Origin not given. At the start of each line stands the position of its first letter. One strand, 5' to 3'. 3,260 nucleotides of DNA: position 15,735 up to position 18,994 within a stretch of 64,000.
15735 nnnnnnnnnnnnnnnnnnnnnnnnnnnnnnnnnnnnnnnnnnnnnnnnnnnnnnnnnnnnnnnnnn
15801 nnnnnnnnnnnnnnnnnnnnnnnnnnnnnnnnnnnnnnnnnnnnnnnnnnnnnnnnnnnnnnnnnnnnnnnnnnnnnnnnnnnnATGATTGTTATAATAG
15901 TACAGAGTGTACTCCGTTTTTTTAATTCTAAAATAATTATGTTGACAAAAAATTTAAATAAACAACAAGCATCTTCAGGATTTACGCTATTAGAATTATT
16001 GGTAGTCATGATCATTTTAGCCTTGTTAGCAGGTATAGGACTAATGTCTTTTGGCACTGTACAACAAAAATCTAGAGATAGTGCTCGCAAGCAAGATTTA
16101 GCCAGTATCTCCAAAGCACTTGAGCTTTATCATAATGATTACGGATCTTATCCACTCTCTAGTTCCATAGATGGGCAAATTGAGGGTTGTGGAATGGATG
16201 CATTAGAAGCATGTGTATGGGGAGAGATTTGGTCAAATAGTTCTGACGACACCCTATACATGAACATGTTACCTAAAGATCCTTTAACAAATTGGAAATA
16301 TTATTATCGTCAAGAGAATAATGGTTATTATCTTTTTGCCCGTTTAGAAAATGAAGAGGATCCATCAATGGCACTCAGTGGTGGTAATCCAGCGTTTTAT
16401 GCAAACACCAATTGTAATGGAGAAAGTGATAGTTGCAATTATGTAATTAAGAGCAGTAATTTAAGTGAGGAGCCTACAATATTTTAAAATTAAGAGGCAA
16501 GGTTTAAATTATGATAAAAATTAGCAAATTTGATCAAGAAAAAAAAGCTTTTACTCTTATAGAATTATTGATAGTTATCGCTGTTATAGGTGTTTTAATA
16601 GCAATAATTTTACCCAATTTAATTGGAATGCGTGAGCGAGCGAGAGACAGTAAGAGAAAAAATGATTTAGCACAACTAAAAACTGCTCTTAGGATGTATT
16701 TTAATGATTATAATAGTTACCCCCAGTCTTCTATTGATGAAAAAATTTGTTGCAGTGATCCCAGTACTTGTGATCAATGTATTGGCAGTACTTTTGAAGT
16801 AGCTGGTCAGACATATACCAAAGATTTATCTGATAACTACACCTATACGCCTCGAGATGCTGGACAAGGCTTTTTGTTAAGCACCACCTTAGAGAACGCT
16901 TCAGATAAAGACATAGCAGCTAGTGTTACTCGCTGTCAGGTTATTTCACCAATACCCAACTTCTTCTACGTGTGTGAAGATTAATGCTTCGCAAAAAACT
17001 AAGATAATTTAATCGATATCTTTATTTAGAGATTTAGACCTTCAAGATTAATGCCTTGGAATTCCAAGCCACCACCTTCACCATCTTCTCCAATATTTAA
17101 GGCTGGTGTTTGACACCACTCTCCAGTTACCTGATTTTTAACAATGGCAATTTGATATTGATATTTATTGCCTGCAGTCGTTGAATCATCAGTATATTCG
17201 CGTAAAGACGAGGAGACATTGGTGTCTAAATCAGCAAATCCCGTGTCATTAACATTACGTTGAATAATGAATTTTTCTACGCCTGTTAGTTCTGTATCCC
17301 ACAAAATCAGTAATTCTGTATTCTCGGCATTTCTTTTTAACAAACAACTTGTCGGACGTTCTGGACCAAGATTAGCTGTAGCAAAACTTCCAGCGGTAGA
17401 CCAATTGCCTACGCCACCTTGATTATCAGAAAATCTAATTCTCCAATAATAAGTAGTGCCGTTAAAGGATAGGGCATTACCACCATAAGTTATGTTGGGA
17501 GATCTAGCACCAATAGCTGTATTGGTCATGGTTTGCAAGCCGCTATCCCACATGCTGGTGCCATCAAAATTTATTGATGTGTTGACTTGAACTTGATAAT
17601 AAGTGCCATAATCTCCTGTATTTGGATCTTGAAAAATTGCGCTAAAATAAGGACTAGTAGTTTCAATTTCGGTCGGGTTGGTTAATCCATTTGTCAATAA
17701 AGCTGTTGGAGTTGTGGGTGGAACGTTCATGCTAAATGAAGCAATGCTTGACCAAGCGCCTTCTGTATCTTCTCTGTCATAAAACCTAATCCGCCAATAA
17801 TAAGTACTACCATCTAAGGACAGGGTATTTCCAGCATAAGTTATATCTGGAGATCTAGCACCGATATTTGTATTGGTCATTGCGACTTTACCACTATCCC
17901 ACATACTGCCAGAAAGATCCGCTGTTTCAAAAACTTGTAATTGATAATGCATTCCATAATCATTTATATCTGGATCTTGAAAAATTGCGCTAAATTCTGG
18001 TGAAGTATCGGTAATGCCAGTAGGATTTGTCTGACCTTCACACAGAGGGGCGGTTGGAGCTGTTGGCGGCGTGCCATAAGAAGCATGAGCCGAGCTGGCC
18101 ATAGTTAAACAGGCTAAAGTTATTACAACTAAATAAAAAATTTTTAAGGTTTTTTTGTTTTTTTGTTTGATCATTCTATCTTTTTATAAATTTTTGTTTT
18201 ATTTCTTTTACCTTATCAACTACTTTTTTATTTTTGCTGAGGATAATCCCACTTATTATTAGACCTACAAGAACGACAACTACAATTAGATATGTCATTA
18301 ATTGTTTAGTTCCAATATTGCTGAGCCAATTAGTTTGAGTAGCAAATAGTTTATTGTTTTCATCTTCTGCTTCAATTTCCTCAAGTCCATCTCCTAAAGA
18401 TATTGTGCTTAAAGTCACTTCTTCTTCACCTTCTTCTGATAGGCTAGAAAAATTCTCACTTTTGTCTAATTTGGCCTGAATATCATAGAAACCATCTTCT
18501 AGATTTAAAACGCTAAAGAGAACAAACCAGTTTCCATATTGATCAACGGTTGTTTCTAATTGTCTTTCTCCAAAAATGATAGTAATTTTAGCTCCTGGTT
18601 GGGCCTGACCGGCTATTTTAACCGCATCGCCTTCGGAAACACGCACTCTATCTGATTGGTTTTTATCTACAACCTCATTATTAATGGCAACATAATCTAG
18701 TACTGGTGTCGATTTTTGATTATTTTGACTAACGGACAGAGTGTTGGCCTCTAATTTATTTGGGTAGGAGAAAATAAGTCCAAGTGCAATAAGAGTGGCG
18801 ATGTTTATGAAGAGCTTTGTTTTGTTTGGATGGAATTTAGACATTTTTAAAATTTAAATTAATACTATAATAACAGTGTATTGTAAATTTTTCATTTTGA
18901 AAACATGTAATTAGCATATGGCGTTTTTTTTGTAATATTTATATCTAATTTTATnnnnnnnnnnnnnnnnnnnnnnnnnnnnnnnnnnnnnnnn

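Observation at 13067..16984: Wzy_C/O-antigen-ligase-family membrane protein with TPR tail divergently paired with three tandem type IV pilin genes: candidate pilin O-glycosylation module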

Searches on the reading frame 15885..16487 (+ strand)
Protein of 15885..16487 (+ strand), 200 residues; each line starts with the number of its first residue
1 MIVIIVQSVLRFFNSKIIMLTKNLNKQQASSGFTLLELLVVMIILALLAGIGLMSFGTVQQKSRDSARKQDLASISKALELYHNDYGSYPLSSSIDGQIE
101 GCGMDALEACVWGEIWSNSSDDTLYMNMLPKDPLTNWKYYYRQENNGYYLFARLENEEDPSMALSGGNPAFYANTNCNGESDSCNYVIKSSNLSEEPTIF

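Call 3: search_protein_families(library=pfam, proteins=[window:15885-16487:+], max_evalue=0.1)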
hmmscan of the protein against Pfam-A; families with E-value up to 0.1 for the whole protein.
window:15885-16487:+ (200 aa): 4 families
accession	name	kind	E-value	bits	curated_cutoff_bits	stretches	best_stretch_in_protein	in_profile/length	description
PF07963.17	N_methyl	-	1.1e-06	28.4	21.2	1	30-52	4-26/27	Prokaryotic N-terminal methylation motif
PF08334.16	T2SSG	-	0.00015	22.2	21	1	60-143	6-78/108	Type II secretion system (T2SS), protein G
PF25686.1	Betaherpes_U91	-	0.0065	16.4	27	1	26-78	6-62/157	Betaherpesvirus U91 protein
PF10993.13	DUF2818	-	0.027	15.5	25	1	2-51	7-55/93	Protein of unknown function (DUF2818)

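Call 4: search_protein_families(library=ncbifam, proteins=[window:15885-16487:+], max_evalue=0.1)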
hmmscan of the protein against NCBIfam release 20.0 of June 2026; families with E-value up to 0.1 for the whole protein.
window:15885-16487:+ (200 aa): 18 families
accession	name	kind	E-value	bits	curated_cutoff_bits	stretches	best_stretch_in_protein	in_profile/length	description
TIGR01710.1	typeII_sec_gspG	equivalog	8.7e-14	51.7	88.85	1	31-145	1-107/134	type II secretion system major pseudopilin GspG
TIGR01708.2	typeII_sec_gspH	equivalog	3.4e-08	33.7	80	1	30-73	1-44/169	type II secretion system minor pseudopilin GspH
NF007800.0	PRK10506.1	equivalog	1e-06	28.7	158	1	27-66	5-44/163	prepilin peptidase-dependent protein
TIGR02532.1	IV_pilin_GFxxxE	domain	4.6e-06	26.3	16.3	1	31-53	2-24/24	prepilin-type N-terminal cleavage/methylation domain-containing protein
NF007862.0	PRK10574.1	equivalog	8.8e-06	25.9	138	1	30-83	4-57/145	prepilin peptidase-dependent pilin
NF041013.1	T4P_ComGE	equivalog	3.3e-05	23.9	49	1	31-74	4-47/83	competence type IV pilus minor pilin ComGE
NF041775.1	typeIV_PilA_Myxo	equivalog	3.8e-05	23.7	400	1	30-80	10-60/214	type IV pilin protein PilA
TIGR02596.1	TIGR02596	subfamily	0.00038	20.6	70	1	33-73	1-41/196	Verru_Chthon cassette protein D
NF038304.1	EPS_HpsC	equivalog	0.00042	20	200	1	20-56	10-45/318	hormogonium polysaccharide secretion pseudopilin HpsC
TIGR01711.1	gspJ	equivalog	0.001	18.9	64.85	1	32-86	2-57/192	type II secretion system minor pseudopilin GspJ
NF040982.1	ComGD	equivalog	0.0014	19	70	1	31-78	2-46/139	competence type IV pilus minor pilin ComGD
TIGR02523.1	type_IV_pilV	equivalog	0.0061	17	52.2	1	31-71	2-38/139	type IV pilus modification protein PilV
NF041002.1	pilin_ComGF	equivalog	0.0065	16.7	80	1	31-70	2-41/139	competence type IV pilus minor pilin ComGF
TIGR01707.1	gspI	equivalog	0.0089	16.5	44.35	1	32-75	1-43/101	type II secretion system minor pseudopilin GspI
NF006453.0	PRK08808.1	equivalog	0.017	14.2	295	1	27-77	3-50/211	type II secretion system protein J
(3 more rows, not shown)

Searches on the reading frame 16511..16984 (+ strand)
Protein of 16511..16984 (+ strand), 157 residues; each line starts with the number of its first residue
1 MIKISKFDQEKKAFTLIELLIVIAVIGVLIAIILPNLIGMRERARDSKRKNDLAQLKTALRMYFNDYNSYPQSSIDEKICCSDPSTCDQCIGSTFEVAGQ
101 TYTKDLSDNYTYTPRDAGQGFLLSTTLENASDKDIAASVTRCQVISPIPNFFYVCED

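Call 3: search_protein_families(library=pfam, proteins=[window:16511-16984:+], max_evalue=0.1)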
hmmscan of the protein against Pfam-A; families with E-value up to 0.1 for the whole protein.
window:16511-16984:+ (157 aa): 3 families
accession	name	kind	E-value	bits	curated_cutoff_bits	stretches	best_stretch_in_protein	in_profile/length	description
PF07963.17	N_methyl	-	4.3e-07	29.7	21.2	1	11-34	4-27/27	Prokaryotic N-terminal methylation motif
PF08334.16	T2SSG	-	0.0013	19.2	21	1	36-74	1-39/108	Type II secretion system (T2SS), protein G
PF07596.16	SBP_bac_10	-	0.0087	16.6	23.3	1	40-80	3-43/268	Protein of unknown function (DUF1559)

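Call 4: search_protein_families(library=ncbifam, proteins=[window:16511-16984:+], max_evalue=0.1)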
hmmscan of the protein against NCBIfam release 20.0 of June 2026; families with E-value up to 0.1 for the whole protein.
window:16511-16984:+ (157 aa): 15 families
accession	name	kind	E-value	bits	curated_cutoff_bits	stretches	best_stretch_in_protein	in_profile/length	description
NF041775.1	typeIV_PilA_Myxo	equivalog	7.6e-15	55.5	400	1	3-72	2-71/214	type IV pilin protein PilA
TIGR01710.1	typeII_sec_gspG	equivalog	2e-14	53.8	88.85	1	12-85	1-74/134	type II secretion system major pseudopilin GspG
NF040999.1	pilin_ComGC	equivalog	5.4e-09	36.1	75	1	11-50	1-40/84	competence type IV pilus major pilin ComGC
NF041013.1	T4P_ComGE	equivalog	7.1e-08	32.5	49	1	9-66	1-59/83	competence type IV pilus minor pilin ComGE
TIGR02532.1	IV_pilin_GFxxxE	domain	4e-07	29.6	16.3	1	12-34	2-24/24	prepilin-type N-terminal cleavage/methylation domain-containing protein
TIGR01708.2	typeII_sec_gspH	equivalog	1e-05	25.6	80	1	13-62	3-49/169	type II secretion system minor pseudopilin GspH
TIGR02596.1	TIGR02596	subfamily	6.8e-05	23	70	1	14-40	1-27/196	Verru_Chthon cassette protein D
NF007862.0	PRK10574.1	equivalog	0.00034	20.8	138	1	10-38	3-31/145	prepilin peptidase-dependent pilin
NF040982.1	ComGD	equivalog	0.002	18.5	70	1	11-38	1-27/139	competence type IV pilus minor pilin ComGD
NF041002.1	pilin_ComGF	equivalog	0.0055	16.9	80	1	11-51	1-40/139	competence type IV pilus minor pilin ComGF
NF038304.1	EPS_HpsC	equivalog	0.007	16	200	1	2-47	11-56/318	hormogonium polysaccharide secretion pseudopilin HpsC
NF007800.0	PRK10506.1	equivalog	0.013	15.4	158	1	9-69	6-66/163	prepilin peptidase-dependent protein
TIGR02599.1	TIGR02599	subfamily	0.016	14.5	256.5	1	13-49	1-37/361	Verru_Chthon cassette protein C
TIGR01707.1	gspI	equivalog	0.088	13.3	44.35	0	14-73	2-60/101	type II secretion system minor pseudopilin GspI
NF000326.1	blaR1_generic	equivalog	0.09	11.1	400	0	2-68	297-361/585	BlaR1 family beta-lactam sensor/signal transducer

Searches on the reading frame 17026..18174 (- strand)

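Call 3: search_protein_families(library=pfam, proteins=[window:17026-18174:-], max_evalue=0.1)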
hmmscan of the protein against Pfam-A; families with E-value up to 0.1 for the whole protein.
window:17026-18174:- (382 aa): 1 family
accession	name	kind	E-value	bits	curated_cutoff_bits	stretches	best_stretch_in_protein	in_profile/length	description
PF25788.1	Ig_Rha78A_N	-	3.8e-31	107.9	27.4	2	41-150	2-102/105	Rha78A-like, N-terminal immunoglobulin domain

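Call 4: search_protein_families(library=ncbifam, proteins=[window:17026-18174:-], max_evalue=0.1)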
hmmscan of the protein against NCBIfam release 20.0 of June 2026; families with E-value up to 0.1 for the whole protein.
window:17026-18174:- (382 aa): 2 families
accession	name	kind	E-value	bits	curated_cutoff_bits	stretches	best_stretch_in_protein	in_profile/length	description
NF041572.1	rhamnosid_Flavobac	equivalog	8.8e-20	70.4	1800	2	28-150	14-133/946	alpha-L-rhamnosidase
NF041573.1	rhamnosid_Stmyc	equivalog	1.7e-14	52.6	1720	2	164-269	13-112/1028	alpha-L-rhamnosidase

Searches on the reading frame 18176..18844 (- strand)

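Call 3: search_protein_families(library=pfam, proteins=[window:18176-18844:-], max_evalue=0.1)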
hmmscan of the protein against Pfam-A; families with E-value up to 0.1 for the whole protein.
window:18176-18844:- (222 aa): 2 families
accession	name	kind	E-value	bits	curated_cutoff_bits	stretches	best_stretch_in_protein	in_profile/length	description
PF12420.13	DUF3671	-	0.006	16.5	34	0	7-40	4-38/223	Fam-L, Fam-M like protein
PF17936.7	Big_6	-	0.016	15.9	27.6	1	67-116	8-58/83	Bacterial Ig domain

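Call 4: search_protein_families(library=ncbifam, proteins=[window:18176-18844:-], max_evalue=0.1)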
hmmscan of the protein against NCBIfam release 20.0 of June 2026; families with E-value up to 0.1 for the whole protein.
window:18176-18844:- (222 aa): 2 families
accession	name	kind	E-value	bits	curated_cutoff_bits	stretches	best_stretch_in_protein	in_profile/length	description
NF033510.3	Ca_tandemer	repeat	1.1e-05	25.7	50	1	66-125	23-87/96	Ca2+-stabilized repeat-containing adhesin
TIGR01683.1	thiS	equivalog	0.019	15.3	37.45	1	52-77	32-57/64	sulfur carrier protein ThiS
